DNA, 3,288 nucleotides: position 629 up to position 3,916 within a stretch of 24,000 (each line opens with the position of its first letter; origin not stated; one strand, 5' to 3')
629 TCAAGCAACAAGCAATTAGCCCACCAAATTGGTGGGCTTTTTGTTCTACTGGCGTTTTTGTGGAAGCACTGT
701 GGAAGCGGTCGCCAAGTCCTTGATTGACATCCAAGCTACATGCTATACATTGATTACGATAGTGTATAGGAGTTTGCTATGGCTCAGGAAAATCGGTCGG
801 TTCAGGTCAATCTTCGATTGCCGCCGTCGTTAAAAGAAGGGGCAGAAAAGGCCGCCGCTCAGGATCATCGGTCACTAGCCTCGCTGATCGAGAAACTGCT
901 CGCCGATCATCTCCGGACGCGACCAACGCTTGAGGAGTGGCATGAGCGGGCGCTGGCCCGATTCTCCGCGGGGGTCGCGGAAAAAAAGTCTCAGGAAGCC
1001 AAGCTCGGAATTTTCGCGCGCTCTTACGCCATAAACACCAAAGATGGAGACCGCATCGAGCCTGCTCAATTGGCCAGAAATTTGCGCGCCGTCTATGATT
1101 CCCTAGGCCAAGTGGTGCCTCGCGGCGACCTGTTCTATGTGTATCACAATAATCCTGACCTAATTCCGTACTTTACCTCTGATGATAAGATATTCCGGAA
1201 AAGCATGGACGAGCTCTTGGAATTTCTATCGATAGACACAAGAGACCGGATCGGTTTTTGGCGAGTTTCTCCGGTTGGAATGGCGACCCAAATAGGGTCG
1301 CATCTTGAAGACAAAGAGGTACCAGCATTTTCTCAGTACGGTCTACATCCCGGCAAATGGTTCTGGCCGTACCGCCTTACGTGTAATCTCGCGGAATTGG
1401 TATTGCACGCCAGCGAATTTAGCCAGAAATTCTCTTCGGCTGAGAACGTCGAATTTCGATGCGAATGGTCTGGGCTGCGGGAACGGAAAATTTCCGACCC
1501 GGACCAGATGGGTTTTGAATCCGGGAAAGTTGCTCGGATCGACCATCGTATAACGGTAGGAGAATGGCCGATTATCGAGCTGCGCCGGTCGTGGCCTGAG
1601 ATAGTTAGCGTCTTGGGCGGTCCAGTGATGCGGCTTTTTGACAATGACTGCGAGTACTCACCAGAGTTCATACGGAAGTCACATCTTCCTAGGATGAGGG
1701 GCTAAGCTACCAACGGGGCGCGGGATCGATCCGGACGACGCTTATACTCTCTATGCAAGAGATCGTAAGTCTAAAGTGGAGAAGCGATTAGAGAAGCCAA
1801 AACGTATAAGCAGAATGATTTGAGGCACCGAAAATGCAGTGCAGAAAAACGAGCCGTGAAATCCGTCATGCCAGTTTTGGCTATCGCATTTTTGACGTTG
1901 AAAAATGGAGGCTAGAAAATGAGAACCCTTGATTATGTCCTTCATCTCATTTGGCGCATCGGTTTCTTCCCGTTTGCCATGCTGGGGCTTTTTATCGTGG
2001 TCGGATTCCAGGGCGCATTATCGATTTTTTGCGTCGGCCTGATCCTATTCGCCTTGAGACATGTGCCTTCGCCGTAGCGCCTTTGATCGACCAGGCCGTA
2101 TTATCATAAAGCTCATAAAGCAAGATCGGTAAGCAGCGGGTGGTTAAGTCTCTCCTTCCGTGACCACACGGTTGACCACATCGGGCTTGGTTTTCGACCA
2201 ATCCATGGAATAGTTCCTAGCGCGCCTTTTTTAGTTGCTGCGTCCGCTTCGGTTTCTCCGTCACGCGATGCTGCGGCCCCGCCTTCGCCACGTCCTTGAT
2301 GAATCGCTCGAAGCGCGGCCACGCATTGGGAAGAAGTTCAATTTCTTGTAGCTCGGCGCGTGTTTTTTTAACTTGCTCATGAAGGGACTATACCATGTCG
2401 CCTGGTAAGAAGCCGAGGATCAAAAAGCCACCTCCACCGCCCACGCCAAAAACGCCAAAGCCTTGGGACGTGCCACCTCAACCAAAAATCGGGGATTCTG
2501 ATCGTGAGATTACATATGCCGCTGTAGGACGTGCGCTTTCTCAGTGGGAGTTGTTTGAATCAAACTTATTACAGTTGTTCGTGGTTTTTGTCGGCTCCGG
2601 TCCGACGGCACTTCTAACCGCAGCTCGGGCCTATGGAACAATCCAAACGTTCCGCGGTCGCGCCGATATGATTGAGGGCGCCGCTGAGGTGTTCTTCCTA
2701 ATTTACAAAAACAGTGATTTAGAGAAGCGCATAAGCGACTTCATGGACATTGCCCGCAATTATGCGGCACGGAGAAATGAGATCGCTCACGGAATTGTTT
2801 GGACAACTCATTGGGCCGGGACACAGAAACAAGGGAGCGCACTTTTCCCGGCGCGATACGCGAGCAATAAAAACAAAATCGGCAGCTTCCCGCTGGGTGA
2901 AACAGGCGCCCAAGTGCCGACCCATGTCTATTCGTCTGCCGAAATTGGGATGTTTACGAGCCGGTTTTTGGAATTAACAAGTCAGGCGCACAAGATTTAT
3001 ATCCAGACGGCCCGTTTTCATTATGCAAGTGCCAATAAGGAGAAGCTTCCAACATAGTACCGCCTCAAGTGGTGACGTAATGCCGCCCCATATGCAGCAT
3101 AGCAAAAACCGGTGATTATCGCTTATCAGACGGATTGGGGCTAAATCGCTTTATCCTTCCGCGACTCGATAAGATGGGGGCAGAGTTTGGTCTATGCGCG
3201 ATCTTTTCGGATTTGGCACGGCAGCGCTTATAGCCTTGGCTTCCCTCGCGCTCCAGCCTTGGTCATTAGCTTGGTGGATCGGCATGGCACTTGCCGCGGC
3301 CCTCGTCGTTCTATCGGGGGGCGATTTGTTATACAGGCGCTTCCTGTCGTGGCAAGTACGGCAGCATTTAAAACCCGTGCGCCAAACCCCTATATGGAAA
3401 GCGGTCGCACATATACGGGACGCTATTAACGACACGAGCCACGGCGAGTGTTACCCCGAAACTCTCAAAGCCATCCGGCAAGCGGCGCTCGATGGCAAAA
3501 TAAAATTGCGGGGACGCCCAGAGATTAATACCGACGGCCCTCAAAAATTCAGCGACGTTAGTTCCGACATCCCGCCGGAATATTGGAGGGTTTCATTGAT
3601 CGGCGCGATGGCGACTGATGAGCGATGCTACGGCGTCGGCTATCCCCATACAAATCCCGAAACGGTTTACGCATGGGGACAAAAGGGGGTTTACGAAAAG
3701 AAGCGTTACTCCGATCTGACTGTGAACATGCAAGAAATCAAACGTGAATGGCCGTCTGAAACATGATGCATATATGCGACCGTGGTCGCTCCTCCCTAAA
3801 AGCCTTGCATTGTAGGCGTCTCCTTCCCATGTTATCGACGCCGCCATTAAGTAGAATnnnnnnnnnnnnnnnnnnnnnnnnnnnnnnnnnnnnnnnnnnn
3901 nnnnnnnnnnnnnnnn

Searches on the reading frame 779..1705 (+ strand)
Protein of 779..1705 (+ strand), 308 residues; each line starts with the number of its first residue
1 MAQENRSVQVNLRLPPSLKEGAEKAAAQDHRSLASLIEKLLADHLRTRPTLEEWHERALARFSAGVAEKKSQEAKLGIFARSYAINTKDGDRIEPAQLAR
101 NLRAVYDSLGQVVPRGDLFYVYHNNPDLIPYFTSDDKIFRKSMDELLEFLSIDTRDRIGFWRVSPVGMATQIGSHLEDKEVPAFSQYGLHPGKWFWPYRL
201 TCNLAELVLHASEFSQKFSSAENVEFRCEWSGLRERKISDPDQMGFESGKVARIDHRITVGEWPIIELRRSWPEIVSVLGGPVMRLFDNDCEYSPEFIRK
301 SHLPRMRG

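Call 6: search_protein_families(library=pfam, proteins=[window:779-1705:+], max_evalue=1)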
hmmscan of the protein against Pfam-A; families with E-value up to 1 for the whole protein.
window:779-1705:+ (308 aa): 5 families
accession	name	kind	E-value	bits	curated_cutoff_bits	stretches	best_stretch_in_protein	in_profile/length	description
PF19891.5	DUF6364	-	0.013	16.3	27.3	1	10-56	5-47/70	Family of unknown function (DUF6364)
PF03869.20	Arc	-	0.039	14.3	20.4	1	9-43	6-40/50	Arc-like DNA binding domain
PF18557.6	NepR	-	0.04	14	25.7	1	96-109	2-15/35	Anti-sigma factor NepR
PF07878.17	RHH_5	-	0.096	12.9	26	1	10-46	4-40/43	CopG-like RHH_1 or ribbon-helix-helix domain, RHH_5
PF05534.18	HicB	-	0.13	12.6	21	1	9-41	19-51/51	HicB family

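Call 8: search_protein_families(library=ncbifam, proteins=[window:779-1705:+], max_evalue=1)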
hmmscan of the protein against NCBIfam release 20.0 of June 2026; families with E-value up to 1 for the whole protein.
window:779-1705:+ (308 aa): 1 family
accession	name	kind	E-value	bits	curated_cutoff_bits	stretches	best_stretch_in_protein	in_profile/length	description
NF041551.1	YlcI_YnfO_N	subfamily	1.4e-05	25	30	1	7-41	2-35/42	YlcI/YnfO family protein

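Call 9: search_protein_families(library=phrogs, proteins=[window:779-1705:+], max_evalue=1)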
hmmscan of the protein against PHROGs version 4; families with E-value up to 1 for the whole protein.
window:779-1705:+ (308 aa): 10 families
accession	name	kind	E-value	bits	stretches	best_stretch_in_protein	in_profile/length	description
phrog_228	-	transcription regulation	3.6e-05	24.6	1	3-55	6-58/251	Arc-like repressor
phrog_795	-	other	5.8e-05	24.4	1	2-89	12-96/116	partition protein ATPase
phrog_582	-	transcription regulation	6.1e-05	24.3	1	3-48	53-98/105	Arc-like repressor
phrog_2685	-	other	7.2e-05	24.2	1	9-47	20-58/161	partition protein ATPase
phrog_1388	-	unknown function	0.0024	19.1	1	6-46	4-45/143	-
phrog_3431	-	transcription regulation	0.026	15.3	1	10-39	21-50/67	Arc-like repressor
phrog_38161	-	transcription regulation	0.03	15.1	1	11-45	13-47/137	Arc-like transcriptional regulator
phrog_1287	-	unknown function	0.031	15.7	1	9-61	11-63/115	-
phrog_497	-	moron, auxiliary metabolic gene and host takeover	0.042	14.3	1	2-51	97-147/342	toxin-antitoxin system HicB-like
phrog_9151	-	moron, auxiliary metabolic gene and host takeover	0.33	12.3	0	7-47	71-111/119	HicB-like antitoxin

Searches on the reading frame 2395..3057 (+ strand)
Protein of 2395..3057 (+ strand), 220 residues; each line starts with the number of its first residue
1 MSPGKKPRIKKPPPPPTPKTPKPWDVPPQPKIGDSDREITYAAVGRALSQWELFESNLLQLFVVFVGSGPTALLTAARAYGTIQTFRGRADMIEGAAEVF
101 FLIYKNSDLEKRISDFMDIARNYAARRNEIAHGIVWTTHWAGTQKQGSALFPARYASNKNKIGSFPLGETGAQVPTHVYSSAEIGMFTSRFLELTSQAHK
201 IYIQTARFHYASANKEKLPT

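Call 6: search_protein_families(library=pfam, proteins=[window:2395-3057:+], max_evalue=1)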
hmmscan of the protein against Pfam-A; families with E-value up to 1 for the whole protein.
window:2395-3057:+ (220 aa): 0 families

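Call 8: search_protein_families(library=ncbifam, proteins=[window:2395-3057:+], max_evalue=1)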
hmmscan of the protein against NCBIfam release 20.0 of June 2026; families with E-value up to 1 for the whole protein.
window:2395-3057:+ (220 aa): 1 family
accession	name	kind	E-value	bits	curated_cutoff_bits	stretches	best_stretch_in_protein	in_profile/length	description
NF009390.0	PRK12749.1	equivalog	0.031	13.7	349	1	105-169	149-213/288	quinate/shikimate dehydrogenase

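Call 9: search_protein_families(library=phrogs, proteins=[window:2395-3057:+], max_evalue=1)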
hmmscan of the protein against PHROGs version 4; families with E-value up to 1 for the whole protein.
window:2395-3057:+ (220 aa): 0 families

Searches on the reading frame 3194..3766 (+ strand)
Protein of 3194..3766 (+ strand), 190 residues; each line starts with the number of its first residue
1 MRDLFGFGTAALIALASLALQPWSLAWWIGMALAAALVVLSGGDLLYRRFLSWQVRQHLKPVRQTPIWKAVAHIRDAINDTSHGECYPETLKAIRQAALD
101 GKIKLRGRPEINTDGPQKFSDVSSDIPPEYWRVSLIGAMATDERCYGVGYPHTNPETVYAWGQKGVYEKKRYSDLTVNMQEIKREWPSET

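Call 6: search_protein_families(library=pfam, proteins=[window:3194-3766:+], max_evalue=1)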
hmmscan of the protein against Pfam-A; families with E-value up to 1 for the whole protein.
window:3194-3766:+ (190 aa): 0 families

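Call 7: search_protein_families(library=padloc, proteins=[window:3194-3766:+], max_evalue=1)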
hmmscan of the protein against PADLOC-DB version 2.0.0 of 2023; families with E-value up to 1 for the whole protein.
window:3194-3766:+ (190 aa): 0 families

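Call 8: search_protein_families(library=ncbifam, proteins=[window:3194-3766:+], max_evalue=1)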
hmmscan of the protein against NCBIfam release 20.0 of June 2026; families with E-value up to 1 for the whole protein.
window:3194-3766:+ (190 aa): 0 families

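Call 9: search_protein_families(library=phrogs, proteins=[window:3194-3766:+], max_evalue=1)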
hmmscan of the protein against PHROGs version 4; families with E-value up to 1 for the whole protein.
window:3194-3766:+ (190 aa): 1 family
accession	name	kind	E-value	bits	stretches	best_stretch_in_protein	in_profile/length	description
phrog_33451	-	unknown function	0.26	12.2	1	70-89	7-26/47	-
